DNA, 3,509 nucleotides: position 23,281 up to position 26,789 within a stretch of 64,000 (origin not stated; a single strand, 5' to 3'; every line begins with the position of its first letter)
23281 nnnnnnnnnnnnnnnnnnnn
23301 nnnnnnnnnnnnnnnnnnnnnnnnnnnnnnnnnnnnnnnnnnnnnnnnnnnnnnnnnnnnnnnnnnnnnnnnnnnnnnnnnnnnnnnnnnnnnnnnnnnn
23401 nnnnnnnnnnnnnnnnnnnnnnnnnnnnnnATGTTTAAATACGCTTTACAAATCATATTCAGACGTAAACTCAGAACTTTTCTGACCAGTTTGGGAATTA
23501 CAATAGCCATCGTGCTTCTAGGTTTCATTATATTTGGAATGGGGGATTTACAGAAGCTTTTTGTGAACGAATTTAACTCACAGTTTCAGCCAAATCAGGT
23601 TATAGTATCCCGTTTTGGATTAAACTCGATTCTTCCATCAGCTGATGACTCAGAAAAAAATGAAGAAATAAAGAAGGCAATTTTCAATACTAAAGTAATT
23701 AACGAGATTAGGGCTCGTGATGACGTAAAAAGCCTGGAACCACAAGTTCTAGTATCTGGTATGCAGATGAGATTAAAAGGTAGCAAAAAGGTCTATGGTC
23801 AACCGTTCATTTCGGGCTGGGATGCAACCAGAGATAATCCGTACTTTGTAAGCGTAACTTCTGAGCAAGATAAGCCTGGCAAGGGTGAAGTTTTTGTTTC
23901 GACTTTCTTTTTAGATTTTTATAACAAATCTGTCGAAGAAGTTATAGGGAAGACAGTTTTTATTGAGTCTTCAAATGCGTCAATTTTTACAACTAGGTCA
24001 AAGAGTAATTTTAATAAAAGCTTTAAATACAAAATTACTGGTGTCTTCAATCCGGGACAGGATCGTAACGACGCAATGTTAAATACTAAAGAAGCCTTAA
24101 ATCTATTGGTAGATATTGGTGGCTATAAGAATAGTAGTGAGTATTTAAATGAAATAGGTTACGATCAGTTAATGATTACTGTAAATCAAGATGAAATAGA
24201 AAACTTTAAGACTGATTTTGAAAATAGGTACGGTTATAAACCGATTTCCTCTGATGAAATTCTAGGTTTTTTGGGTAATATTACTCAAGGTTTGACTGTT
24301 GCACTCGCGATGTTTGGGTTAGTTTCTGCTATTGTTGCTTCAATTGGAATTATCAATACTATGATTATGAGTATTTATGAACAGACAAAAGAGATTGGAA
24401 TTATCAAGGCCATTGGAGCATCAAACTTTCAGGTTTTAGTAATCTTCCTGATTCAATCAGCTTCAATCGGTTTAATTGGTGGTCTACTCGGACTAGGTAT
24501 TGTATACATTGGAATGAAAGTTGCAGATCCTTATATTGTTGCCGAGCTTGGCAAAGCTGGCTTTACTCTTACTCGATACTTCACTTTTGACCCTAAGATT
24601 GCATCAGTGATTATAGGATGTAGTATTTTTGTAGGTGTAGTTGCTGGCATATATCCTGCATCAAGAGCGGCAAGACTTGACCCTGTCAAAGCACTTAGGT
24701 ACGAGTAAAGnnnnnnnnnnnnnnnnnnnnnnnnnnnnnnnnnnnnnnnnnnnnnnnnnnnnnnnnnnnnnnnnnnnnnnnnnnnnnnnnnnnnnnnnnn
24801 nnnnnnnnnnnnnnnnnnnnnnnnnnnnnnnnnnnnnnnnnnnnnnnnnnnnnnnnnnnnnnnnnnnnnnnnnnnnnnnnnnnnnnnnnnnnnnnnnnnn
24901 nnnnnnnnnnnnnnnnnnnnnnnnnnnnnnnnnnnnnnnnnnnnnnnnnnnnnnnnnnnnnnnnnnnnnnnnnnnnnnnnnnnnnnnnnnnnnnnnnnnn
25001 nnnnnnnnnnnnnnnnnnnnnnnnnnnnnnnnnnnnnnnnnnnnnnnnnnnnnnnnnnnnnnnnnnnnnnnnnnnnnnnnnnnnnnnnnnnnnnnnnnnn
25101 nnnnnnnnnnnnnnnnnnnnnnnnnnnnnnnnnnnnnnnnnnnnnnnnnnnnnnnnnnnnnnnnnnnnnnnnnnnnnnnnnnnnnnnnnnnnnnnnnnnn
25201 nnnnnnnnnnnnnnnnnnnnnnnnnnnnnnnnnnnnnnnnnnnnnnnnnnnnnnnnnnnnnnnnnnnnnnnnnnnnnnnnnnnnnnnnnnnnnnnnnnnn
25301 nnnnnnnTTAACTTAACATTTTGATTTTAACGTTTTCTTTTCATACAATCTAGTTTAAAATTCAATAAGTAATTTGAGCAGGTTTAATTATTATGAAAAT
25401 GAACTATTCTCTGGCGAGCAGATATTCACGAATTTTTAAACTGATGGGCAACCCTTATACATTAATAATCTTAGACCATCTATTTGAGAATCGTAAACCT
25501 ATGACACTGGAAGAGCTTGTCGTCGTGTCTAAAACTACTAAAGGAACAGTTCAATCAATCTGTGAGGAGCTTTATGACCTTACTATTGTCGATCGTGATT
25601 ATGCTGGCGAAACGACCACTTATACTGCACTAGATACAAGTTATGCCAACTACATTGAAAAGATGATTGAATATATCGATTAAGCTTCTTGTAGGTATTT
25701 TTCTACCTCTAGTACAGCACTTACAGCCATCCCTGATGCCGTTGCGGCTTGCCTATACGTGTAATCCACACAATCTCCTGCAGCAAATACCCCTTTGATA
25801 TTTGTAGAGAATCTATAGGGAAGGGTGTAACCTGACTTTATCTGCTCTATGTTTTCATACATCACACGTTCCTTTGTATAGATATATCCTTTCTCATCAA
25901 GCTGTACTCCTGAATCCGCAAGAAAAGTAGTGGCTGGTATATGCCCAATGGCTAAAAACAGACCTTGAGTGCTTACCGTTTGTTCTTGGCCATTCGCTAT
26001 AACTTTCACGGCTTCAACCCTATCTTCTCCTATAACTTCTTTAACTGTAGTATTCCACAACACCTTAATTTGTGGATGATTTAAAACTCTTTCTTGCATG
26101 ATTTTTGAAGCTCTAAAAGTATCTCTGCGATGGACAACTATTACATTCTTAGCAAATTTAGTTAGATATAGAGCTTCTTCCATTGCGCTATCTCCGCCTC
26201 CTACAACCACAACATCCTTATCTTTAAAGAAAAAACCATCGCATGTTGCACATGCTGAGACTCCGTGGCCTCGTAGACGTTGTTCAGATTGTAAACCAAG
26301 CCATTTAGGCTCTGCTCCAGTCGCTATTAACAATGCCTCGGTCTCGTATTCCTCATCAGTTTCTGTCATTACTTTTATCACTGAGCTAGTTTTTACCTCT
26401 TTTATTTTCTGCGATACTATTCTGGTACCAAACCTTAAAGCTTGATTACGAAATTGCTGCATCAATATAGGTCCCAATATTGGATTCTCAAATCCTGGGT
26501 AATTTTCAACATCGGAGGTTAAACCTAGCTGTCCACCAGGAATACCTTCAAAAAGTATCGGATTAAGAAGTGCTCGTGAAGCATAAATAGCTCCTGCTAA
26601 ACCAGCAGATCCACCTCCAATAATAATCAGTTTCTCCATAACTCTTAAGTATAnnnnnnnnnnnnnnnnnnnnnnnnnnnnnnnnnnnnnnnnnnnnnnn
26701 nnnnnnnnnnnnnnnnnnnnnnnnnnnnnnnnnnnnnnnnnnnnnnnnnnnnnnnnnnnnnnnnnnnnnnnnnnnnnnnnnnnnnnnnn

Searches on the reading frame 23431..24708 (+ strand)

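Call 71: search_protein_families(library=pfam, proteins=[window:23431-24708:+], max_evalue=0.00001)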
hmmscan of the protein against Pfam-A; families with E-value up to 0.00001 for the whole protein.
window:23431-24708:+ (425 aa): 1 family
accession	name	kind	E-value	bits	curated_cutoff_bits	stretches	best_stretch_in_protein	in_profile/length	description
PF02687.27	FtsX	-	2.3e-17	63.6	25.5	1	294-418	2-120/120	FtsX-like permease C-terminal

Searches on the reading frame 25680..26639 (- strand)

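Call 71: search_protein_families(library=pfam, proteins=[window:25680-26639:-], max_evalue=0.00001)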
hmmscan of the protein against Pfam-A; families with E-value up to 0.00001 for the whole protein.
window:25680-26639:- (319 aa): 5 families
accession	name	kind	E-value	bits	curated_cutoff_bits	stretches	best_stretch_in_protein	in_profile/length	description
PF07992.20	Pyr_redox_2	-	1.6e-48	166.1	26.1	1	3-305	2-291/291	Pyridine nucleotide-disulphide oxidoreductase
PF13738.12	Pyr_redox_3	-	3.1e-19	69.8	30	1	77-266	102-300/305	Pyridine nucleotide-disulphide oxidoreductase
PF00070.33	Pyr_redox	-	1.4e-16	61.2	22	1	143-213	2-79/82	Pyridine nucleotide-disulphide oxidoreductase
PF13434.12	Lys_Orn_oxgnase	-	6.2e-07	29.3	21.3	0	66-176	110-226/339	L-lysine 6-monooxygenase/L-ornithine 5-monooxygenase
PF03486.20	HI0933_like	-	1.2e-06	28.6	50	0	3-31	2-30/244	HI0933-like protein Rossmann domain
